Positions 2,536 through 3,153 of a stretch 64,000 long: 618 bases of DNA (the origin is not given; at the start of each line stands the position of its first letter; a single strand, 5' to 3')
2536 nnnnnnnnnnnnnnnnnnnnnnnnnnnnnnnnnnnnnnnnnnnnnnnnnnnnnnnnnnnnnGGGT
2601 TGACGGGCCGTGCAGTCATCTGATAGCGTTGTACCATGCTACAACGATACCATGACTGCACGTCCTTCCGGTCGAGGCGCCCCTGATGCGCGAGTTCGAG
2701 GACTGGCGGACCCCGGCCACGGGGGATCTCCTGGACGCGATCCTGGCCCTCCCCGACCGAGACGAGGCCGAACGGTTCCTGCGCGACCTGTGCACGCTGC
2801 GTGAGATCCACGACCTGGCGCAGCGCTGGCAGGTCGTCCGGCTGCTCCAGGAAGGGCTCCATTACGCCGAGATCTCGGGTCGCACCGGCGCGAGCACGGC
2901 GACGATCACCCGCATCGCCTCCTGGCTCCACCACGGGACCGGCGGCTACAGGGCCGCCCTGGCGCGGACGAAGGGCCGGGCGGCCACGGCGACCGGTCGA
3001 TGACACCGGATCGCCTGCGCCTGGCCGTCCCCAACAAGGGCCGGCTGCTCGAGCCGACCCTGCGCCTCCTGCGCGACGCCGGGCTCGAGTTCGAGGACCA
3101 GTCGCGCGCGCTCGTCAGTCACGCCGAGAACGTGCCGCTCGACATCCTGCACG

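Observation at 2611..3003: His operon led by a TrpR/YerC-family gene and guarded by a 50-bp nested palindrome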

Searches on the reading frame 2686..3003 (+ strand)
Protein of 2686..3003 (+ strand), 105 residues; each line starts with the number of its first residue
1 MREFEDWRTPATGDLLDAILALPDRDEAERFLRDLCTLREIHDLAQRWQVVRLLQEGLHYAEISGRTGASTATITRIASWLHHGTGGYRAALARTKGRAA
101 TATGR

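Call 3: search_protein_families(library=pfam, proteins=[window:2686-3003:+])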
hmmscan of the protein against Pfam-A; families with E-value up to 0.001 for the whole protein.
window:2686-3003:+ (105 aa): 2 families
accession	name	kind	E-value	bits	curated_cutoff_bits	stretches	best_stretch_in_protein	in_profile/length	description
PF01371.25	Trp_repressor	-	7e-25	87.4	27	1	15-95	6-87/88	Trp repressor protein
PF13384.12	HTH_23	-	1.1e-06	28.7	24.6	1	43-80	3-40/50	Homeodomain-like domain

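Call 7: search_protein_families(library=ncbifam, proteins=[window:2686-3003:+])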
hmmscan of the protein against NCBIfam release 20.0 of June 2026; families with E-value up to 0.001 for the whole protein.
window:2686-3003:+ (105 aa): 2 families
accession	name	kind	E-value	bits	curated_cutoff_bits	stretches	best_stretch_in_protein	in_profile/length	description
TIGR02531.1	yecD_yerC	hypoth_equivalog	8.5e-24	83.8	42.2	1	13-94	6-87/88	YerC/YecD family TrpR-related protein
TIGR01321.1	TrpR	equivalog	1.1e-05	25.7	67.25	1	20-81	17-79/94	trp operon repressor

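Call 11: find_homologous_proteins(query=window:2686-3003:+, max_evalue=0.00001)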
Query window:2686-3003:+ (105 aa): 3601 proteins with E <= 0.00001 among 3628 candidates; the best 120 are listed.
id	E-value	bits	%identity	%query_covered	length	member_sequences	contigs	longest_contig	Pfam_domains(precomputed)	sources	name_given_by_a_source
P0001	2.2e-61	222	97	100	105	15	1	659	PF01371.26,PF13384.13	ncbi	-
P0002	7.8e-59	214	94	100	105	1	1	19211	PF01371.26,PF13384.13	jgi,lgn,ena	-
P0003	1.3e-58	213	93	100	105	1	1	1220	PF01371.26,PF13384.13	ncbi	-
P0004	3.0e-58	212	92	100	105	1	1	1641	PF01371.26,PF13384.13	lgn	-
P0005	1.9e-57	209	92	100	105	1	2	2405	PF01371.26,PF13384.13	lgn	-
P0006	2.1e-55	203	96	90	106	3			PF01371.26,PF13384.13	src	-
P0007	6.8e-46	172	85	88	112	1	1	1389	PF01371.26,PF13384.13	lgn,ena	-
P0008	9.2e-45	169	77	100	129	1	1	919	PF01371.26,PF13384.13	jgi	jgi:TrpR-related protein YerC/YecD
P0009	1.2e-44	168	83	85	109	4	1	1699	PF01371.26,PF13384.13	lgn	-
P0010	1.3e-44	168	77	99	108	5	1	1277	PF01371.26,PF13384.13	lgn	-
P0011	3.9e-44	167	80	94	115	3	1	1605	PF01371.26,PF13384.13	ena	-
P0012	2.0e-43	164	77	88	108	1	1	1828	PF01371.26,PF13384.13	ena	-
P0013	2.2e-43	164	82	84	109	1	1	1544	PF01371.26,PF13384.13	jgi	jgi:TrpR-related protein YerC/YecD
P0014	5.3e-43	163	81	89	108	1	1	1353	PF01371.26,PF13384.13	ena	-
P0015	8.9e-43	162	78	91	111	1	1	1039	PF01371.26,PF13384.13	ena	-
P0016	1.7e-42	161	76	84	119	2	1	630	PF01371.26,PF13384.13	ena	-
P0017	2.2e-42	161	77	88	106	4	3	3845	PF01371.26,PF13384.13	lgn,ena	-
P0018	3.1e-42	161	76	92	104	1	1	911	PF01371.26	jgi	jgi:TrpR-related protein YerC/YecD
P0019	3.5e-42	160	78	94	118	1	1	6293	PF01371.26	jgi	jgi:TrpR-related protein YerC/YecD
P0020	3.7e-42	160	79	93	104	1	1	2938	PF01371.26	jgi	jgi:TrpR-related protein YerC/YecD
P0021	4.6e-42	160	74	99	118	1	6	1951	PF01371.26,PF13384.13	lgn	-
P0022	5.6e-42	160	79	85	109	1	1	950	PF01371.26,PF13384.13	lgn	-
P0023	6.5e-42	160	75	96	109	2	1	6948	PF01371.26,PF13384.13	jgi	jgi:TrpR-related protein YerC/YecD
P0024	6.7e-42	159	77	93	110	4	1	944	PF01371.26,PF13384.13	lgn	-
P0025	8.8e-42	159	77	95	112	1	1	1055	PF01371.26,PF13384.13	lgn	-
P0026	9.5e-42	159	80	88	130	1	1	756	PF01371.26,PF13384.13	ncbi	-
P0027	1.1e-41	159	75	95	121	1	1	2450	PF01371.26,PF13384.13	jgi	jgi:TrpR-related protein YerC/YecD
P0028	1.5e-41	158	78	93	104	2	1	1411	PF01371.26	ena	-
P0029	1.8e-41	158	76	95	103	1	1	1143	PF01371.26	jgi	jgi:TrpR-related protein YerC/YecD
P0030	1.9e-41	158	77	90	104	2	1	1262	PF01371.26,PF13384.13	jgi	jgi:TrpR-related protein YerC/YecD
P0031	1.9e-41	158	77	90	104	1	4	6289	PF01371.26,PF13384.13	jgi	jgi:TrpR-related protein YerC/YecD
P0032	2.1e-41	158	81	87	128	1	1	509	PF01371.26,PF13384.13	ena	-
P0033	2.2e-41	158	79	90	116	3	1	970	PF01371.26,PF13384.13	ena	-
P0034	2.4e-41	158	96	66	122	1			PF01371.26,PF13384.13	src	-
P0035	2.8e-41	157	76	88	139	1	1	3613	PF01371.26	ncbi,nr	ncbi:MAG: YerC/YecD family TrpR-related protein [Chloroflexota bacterium]|nr:YerC/YecD family TrpR-r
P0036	2.9e-41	157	77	93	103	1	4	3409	PF01371.26,PF13384.13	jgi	jgi:TrpR-related protein YerC/YecD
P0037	3.3e-41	157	80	89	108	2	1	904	PF01371.26,PF13384.13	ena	-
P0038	3.6e-41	157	76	92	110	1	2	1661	PF01371.26,PF13384.13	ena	-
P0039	4.4e-41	157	77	91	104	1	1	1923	PF01371.26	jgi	jgi:TrpR-related protein YerC/YecD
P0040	5.1e-41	157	72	96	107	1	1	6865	PF01371.26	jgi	jgi:TrpR-related protein YerC/YecD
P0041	6.2e-41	156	73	93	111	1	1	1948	PF01371.26,PF13384.13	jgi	jgi:TrpR-related protein YerC/YecD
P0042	7.0e-41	156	71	97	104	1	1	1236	PF01371.26,PF13384.13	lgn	-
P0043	9.1e-41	156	73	95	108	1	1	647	PF01371.26,PF13384.13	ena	-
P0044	9.5e-41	156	74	95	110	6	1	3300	PF01371.26,PF13384.13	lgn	-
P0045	1.1e-40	156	78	89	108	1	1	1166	PF01371.26,PF13384.13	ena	-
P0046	1.1e-40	156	73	97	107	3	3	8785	PF01371.26,PF13384.13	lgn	-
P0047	1.2e-40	155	77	89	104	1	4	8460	PF01371.26,PF13384.13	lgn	-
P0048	1.2e-40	155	74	92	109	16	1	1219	PF01371.26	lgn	-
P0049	1.2e-40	155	79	85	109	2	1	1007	PF01371.26,PF13384.13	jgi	-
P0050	1.3e-40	155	73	93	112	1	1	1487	PF01371.26,PF13384.13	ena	-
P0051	1.4e-40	155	76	89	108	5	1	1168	PF01371.26,PF13384.13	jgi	jgi:TrpR-related protein YerC/YecD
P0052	1.7e-40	155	78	88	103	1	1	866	PF01371.26,PF13384.13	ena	-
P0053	1.9e-40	155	80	85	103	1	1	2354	PF01371.26,PF13384.13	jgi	jgi:TrpR-related protein YerC/YecD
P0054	2.0e-40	155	76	90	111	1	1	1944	PF01371.26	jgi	jgi:TrpR-related protein YerC/YecD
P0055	2.1e-40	155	76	86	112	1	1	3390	PF01371.26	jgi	jgi:TrpR-related protein YerC/YecD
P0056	2.1e-40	155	80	85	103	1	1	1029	PF01371.26,PF13384.13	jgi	-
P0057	2.3e-40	155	76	90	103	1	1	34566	PF01371.26,PF13384.13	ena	-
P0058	2.6e-40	154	78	89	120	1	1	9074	PF01371.26,PF13384.13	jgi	jgi:TrpR-related protein YerC/YecD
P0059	2.7e-40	154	77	84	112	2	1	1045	PF01371.26,PF13384.13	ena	-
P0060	2.8e-40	154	80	85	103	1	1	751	PF01371.26,PF13384.13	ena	-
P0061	3.0e-40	154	80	85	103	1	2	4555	PF01371.26,PF13384.13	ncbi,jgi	jgi:TrpR-related protein YerC/YecD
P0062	3.1e-40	154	79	88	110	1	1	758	PF01371.26,PF13384.13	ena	-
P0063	3.2e-40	154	74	92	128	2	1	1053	PF01371.26,PF13384.13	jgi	jgi:TrpR-related protein YerC/YecD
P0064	3.5e-40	154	74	93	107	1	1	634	PF01371.26,PF13384.13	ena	-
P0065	3.5e-40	154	78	89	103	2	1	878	PF01371.26,PF13384.13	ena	-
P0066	3.7e-40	154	73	95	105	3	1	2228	PF01371.26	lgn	-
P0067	3.8e-40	154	77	89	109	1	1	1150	PF01371.26,PF13384.13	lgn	-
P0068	3.8e-40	154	75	89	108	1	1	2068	PF01371.26,PF13384.13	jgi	jgi:TrpR-related protein YerC/YecD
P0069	4.2e-40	154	74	92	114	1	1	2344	PF01371.26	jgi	jgi:TrpR-related protein YerC/YecD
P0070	4.8e-40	154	71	93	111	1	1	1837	PF01371.26,PF13384.13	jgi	jgi:TrpR-related protein YerC/YecD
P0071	5.1e-40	153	76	89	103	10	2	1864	PF01371.26,PF13384.13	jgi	jgi:TrpR-related protein YerC/YecD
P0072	5.4e-40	153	78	88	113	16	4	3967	PF01371.26,PF13384.13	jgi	jgi:TrpR-related protein YerC/YecD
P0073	7.4e-40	153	74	89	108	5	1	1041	PF01371.26,PF13384.13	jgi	jgi:TrpR-related protein YerC/YecD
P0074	8.6e-40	153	74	91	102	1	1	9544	PF01371.26,PF13384.13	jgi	jgi:TrpR-related protein YerC/YecD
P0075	8.9e-40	153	75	90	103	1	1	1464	PF01371.26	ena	-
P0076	9.2e-40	153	68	99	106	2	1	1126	PF01371.26,PF13384.13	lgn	-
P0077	9.7e-40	153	71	94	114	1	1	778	PF01371.26,PF13384.13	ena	-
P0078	1.0e-39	152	70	97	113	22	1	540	PF01371.26,PF13384.13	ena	-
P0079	1.1e-39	152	75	92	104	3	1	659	PF01371.26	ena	-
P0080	1.1e-39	152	75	90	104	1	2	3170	PF01371.26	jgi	jgi:TrpR-related protein YerC/YecD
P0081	1.2e-39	152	74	97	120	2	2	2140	PF01371.26,PF13384.13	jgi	jgi:TrpR-related protein YerC/YecD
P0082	1.3e-39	152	78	86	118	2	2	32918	PF01371.26,PF13384.13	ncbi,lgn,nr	ncbi:MAG TPA: YerC/YecD family TrpR-related protein [Candidatus Limnocylindrales bacterium]|nr:YerC/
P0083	1.3e-39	152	76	88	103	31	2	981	PF01371.26,PF13384.13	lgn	-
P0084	1.3e-39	152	71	92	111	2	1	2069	PF01371.26,PF13384.13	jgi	jgi:TrpR-related protein YerC/YecD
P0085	1.4e-39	152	71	93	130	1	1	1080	PF01371.26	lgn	-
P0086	1.4e-39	152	72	93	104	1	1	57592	PF01371.26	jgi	jgi:TrpR-related protein YerC/YecD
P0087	1.4e-39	152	76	89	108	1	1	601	PF01371.26,PF13384.13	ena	-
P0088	1.7e-39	152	72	93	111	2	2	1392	PF01371.26,PF13384.13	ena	-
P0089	1.9e-39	152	77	88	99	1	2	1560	PF01371.26,PF13384.13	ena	-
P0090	1.9e-39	152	68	99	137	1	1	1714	PF01371.26,PF13384.13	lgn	-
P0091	2.0e-39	152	73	96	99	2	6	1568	PF01371.26,PF13384.13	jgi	jgi:TrpR-related protein YerC/YecD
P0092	2.1e-39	151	73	92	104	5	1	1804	PF01371.26,PF13384.13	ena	-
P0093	2.2e-39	151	75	95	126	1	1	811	PF01371.26,PF13384.13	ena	-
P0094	2.2e-39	151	77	88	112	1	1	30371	PF01371.26,PF13384.13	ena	-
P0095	2.2e-39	151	73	93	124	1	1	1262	PF01371.26,PF13384.13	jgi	jgi:TrpR-related protein YerC/YecD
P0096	2.3e-39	151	76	86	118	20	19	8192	PF01371.26,PF13384.13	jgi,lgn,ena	-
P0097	2.4e-39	151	80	84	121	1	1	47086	PF01371.26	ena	-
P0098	2.9e-39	151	73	90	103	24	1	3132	PF01371.26,PF13384.13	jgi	jgi:TrpR-related protein YerC/YecD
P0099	3.0e-39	151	78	79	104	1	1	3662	PF01371.26,PF13384.13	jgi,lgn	jgi:TrpR-related protein YerC/YecD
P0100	3.2e-39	151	77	88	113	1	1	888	PF01371.26,PF13384.13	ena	-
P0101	3.4e-39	151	74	91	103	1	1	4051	PF01371.26,PF13384.13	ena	-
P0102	3.5e-39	151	76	89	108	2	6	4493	PF01371.26,PF13384.13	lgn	-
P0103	3.5e-39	151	79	80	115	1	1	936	PF01371.26,PF13384.13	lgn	-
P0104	3.6e-39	151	70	95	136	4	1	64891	PF01371.26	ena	-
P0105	3.7e-39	151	72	92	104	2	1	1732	PF01371.26,PF13384.13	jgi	jgi:TrpR-related protein YerC/YecD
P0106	3.8e-39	151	78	85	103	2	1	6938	PF01371.26,PF13384.13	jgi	jgi:TrpR-related protein YerC/YecD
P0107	3.8e-39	151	70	94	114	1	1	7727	PF01371.26,PF13384.13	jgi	jgi:TrpR-related protein YerC/YecD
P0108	3.8e-39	151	75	91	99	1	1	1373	PF01371.26,PF13384.13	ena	-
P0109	3.9e-39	151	75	91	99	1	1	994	PF01371.26,PF13384.13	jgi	-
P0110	3.9e-39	151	76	89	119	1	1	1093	PF01371.26,PF13384.13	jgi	jgi:TrpR-related protein YerC/YecD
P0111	4.1e-39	151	77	90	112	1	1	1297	PF01371.26,PF13384.13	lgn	-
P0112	4.1e-39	151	78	86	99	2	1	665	PF01371.26,PF13384.13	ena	-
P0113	4.2e-39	151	73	91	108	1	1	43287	PF01371.26,PF13384.13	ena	-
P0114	4.2e-39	151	69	95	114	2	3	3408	PF01371.26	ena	-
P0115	4.3e-39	150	79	85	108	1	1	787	PF01371.26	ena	-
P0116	4.5e-39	150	76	88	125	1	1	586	PF01371.26,PF13384.13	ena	-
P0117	4.7e-39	150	73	94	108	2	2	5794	PF01371.26,PF13384.13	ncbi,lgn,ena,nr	ncbi:MAG TPA: YerC/YecD family TrpR-related protein [Candidatus Limnocylindrales bacterium]|nr:YerC/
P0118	4.9e-39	150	76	90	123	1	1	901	PF01371.26,PF13384.13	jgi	jgi:TrpR-related protein YerC/YecD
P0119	5.4e-39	150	77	83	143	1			PF01371.26,PF13384.13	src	-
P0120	5.7e-39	150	72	95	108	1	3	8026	PF01371.26,PF13384.13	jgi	jgi:TrpR-related protein YerC/YecD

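Call 14: find_related_loci(query=A1, collection=genome_contigs, flank=3000)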
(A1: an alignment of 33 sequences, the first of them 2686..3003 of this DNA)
Query A1 (105 aa) in genome_contigs; peptide patterns used: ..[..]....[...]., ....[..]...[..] (x = any residue, [..] = any of these).
599 stretches matched a pattern (row limit reached: there are more); 493 encode a relative of the query (tblastn E <= 1e-3); the best 80 are kept; 80 distinct loci.
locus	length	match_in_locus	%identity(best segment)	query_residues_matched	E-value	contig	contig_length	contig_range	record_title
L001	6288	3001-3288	76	3-98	9e-45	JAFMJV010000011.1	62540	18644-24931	MAG: Chloroflexota bacterium isolate DEBay_Sum019D_L_G_81 NODE_198_length_62540_cov_22.032776, whole genome shotgun sequ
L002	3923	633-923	76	6-102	1e-44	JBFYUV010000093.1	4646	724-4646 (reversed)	MAG: Chloroflexota bacterium isolate PPR_0304 PPR_0304.fa_k121_822277, whole genome shotgun sequence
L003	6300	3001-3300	74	3-102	5e-44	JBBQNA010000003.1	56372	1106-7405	MAG: Candidatus Limnocylindrales bacterium isolate Co_metawrap_349 Cmw_349_k141_4564344_length_56372_cov_9.0000, whole g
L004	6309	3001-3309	72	3-105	1e-43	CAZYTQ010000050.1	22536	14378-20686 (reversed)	MAG TPA_asm: uncultured Anaerolineaceae bacterium isolate SRP344714_co2_422 genome assembly, contig: NODE_5876_length_22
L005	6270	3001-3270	78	5-94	6e-43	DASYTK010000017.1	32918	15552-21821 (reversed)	MAG TPA_asm: Candidatus Limnocylindrales bacterium isolate SMAG_U4565 k141_190657, whole genome shotgun sequence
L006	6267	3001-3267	78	6-94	2e-42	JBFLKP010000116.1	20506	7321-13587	MAG: Candidatus Limnocylindrales bacterium isolate RS2.bin12 k97_148964, whole genome shotgun sequence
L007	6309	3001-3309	73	3-104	3e-42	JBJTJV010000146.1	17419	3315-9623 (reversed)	MAG: Chloroflexota bacterium isolate samp_4310_metabat2_114 samp_4310_791703, whole genome shotgun sequence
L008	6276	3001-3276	77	5-96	3e-42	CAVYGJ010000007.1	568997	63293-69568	MAG: uncultured Chloroflexia bacterium isolate MFD00392.bin.2.363 genome assembly, contig: contig_39005, whole genome sh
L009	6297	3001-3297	70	5-103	8e-42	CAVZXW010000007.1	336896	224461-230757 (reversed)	MAG: uncultured Chloroflexia bacterium isolate MFD01872.bin.2.101 genome assembly, contig: contig_147612, whole genome s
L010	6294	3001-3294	72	3-100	1e-41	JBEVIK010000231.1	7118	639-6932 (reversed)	MAG: Candidatus Limnocylindrales bacterium isolate T2R6BO_autometa_bin_0044 T2R6BO_autometa_bin_0044_k133_15415732, whol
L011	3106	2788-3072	74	6-100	4e-42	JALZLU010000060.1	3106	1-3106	MAG: Chloroflexota bacterium isolate MSU bin41 SD1457-59_k127_1445670, whole genome shotgun sequence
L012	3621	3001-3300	71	3-102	7e-42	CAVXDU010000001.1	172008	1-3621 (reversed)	MAG: uncultured Chloroflexia bacterium isolate MFD02242.bin.2.271 genome assembly, contig: contig_1700, whole genome sho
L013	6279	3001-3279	74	5-97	7e-42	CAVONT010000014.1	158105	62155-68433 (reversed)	MAG: uncultured Chloroflexia bacterium isolate MFD09848.bin.2.44 genome assembly, contig: contig_28002, whole genome sho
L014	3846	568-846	76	5-97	5e-42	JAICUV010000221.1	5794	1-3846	MAG: Chloroflexota bacterium isolate GZL_ISSM_2_bin.109 k141_1241779_length_5794_cov_10.0435, whole genome shotgun seque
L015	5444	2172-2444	76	6-96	1e-41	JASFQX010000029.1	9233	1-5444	MAG: Chloroflexota bacterium isolate D0819U12remetaG_Bin_354 D0819U12remetaG_FD_scaffold_421_c1, whole genome shotgun se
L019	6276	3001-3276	74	6-97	1e-41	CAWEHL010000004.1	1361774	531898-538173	MAG: uncultured Chloroflexia bacterium isolate MFD09018.bin.2.104 genome assembly, contig: contig_3681, whole genome sho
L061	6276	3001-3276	73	5-96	7e-40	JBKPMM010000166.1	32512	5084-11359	MAG: Chloroflexota bacterium isolate GS_HAYS_MAG_00066 GS_HAYS_000000802207, whole genome shotgun sequence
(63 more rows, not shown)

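Call 20: find_encoding_contigs(protein=P0002, flank=1500, max_places=3)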
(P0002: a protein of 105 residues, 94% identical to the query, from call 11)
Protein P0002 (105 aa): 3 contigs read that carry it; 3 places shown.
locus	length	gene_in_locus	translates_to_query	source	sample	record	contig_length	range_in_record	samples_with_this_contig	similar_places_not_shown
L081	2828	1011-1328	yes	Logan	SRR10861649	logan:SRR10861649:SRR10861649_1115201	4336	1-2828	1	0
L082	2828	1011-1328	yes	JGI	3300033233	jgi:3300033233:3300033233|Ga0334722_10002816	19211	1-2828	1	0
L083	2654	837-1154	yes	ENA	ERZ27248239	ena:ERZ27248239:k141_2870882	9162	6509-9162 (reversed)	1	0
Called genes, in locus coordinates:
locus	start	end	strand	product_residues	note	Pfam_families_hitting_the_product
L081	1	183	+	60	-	?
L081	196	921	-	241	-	PF00977:His_biosynth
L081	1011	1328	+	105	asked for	PF01371:Trp_repressor, PF13384:HTH_23 (weak)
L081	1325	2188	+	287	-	PF01634:HisG, PF08029:HisG_C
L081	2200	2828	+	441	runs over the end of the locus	PF00815:Histidinol_dh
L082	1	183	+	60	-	?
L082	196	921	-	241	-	PF00977:His_biosynth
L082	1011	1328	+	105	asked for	PF01371:Trp_repressor, PF13384:HTH_23 (weak)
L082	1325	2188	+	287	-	PF01634:HisG, PF08029:HisG_C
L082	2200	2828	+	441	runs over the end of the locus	PF00815:Histidinol_dh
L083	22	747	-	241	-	PF00977:His_biosynth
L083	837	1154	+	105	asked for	PF01371:Trp_repressor, PF13384:HTH_23 (weak)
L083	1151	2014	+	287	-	PF01634:HisG, PF08029:HisG_C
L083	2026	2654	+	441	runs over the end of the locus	PF00815:Histidinol_dh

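Call 21: find_encoding_contigs(protein=P0005, flank=1500, max_places=3)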
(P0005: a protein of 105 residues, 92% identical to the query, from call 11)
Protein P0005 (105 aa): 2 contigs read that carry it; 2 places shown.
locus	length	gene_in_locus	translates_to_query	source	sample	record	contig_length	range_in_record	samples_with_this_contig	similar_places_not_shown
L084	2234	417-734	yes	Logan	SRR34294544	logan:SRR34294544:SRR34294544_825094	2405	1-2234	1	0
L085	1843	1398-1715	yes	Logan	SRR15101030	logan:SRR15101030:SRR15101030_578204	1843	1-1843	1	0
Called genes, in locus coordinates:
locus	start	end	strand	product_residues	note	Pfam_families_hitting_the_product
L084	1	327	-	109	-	?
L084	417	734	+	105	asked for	PF01371:Trp_repressor, PF13384:HTH_23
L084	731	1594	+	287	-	PF01634:HisG, PF08029:HisG_C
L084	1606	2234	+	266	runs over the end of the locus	?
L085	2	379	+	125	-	?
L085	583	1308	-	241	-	PF00977:His_biosynth, PF03060:NMO (faint)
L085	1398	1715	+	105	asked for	PF01371:Trp_repressor, PF13384:HTH_23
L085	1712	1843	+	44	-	?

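Call 22: find_encoding_contigs(protein=P0003, flank=1500, max_places=3)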
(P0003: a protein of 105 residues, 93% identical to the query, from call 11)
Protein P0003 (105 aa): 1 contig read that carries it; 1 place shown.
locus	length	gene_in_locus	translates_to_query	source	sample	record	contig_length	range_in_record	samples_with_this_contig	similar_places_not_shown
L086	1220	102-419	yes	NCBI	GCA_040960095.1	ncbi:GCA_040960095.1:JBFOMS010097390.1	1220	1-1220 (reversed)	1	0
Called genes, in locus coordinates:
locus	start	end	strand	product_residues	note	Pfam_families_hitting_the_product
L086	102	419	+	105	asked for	PF01371:Trp_repressor, PF13384:HTH_23 (weak)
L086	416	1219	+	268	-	?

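Call 23: find_encoding_contigs(protein=P0004, flank=1500, max_places=3)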
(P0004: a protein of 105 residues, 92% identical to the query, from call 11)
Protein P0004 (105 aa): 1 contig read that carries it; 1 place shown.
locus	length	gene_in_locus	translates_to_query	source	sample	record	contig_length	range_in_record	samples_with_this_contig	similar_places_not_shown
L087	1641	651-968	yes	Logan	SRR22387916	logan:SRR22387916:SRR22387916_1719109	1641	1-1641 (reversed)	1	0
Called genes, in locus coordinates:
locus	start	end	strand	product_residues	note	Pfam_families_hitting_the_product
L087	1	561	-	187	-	?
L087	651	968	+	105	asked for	PF01371:Trp_repressor, PF13384:HTH_23 (weak)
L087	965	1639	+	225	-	?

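Call 24: find_encoding_contigs(protein=P0001, flank=1500, max_places=3)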
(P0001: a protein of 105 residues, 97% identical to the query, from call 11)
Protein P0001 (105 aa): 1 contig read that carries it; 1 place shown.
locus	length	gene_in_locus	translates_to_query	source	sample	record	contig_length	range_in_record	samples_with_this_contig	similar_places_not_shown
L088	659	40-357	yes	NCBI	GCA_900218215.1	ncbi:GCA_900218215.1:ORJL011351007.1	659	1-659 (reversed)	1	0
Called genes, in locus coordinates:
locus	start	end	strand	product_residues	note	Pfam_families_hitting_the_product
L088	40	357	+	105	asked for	PF01371:Trp_repressor, PF13384:HTH_23 (weak)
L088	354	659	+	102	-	?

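Call 25: find_encoding_contigs(protein=P0007, flank=1500, max_places=3)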
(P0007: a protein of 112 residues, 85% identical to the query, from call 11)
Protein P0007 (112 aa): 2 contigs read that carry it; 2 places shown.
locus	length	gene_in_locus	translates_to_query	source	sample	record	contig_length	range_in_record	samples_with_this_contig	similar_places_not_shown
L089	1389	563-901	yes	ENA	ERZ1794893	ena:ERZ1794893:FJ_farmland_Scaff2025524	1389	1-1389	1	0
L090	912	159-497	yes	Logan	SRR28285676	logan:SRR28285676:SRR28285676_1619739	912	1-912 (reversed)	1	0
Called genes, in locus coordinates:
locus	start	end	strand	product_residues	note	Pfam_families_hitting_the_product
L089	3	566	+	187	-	?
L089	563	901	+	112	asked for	PF01371:Trp_repressor, PF13384:HTH_23 (weak)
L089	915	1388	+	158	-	?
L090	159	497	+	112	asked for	PF01371:Trp_repressor, PF13384:HTH_23 (weak)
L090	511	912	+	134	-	?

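Call 26: find_encoding_contigs(protein=P0009, flank=1500, max_places=3)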
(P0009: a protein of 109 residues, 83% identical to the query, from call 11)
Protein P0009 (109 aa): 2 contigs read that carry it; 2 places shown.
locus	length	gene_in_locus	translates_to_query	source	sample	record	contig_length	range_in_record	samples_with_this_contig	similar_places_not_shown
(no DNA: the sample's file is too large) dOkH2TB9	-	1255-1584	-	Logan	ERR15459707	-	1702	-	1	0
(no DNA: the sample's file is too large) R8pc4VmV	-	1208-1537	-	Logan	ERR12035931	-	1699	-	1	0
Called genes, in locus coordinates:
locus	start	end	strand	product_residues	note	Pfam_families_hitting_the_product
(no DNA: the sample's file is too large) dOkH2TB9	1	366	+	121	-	?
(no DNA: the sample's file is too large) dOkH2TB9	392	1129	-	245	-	PF00977:His_biosynth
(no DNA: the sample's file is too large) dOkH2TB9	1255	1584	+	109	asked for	PF01371:Trp_repressor, PF13384:HTH_23 (weak)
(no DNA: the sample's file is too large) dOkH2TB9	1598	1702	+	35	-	?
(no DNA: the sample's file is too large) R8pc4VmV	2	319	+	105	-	?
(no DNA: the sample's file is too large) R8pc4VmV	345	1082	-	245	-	PF00977:His_biosynth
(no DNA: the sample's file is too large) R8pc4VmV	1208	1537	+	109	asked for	PF01371:Trp_repressor, PF13384:HTH_23 (weak)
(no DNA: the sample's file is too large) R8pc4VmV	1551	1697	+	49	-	?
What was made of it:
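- Tried and rejected: Contigs for P0009: no DNA was available (call 26).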

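Call 27: find_encoding_contigs(protein=P0010, flank=1500, max_places=3)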
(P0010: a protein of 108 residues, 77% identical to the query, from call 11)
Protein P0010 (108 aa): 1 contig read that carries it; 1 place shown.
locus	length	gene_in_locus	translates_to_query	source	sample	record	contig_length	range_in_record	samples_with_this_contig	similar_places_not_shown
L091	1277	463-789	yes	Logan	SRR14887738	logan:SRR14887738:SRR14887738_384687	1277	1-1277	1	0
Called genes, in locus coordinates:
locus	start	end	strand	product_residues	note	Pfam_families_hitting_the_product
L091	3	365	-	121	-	?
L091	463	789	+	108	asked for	PF01371:Trp_repressor, PF13384:HTH_23 (weak)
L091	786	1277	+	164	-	?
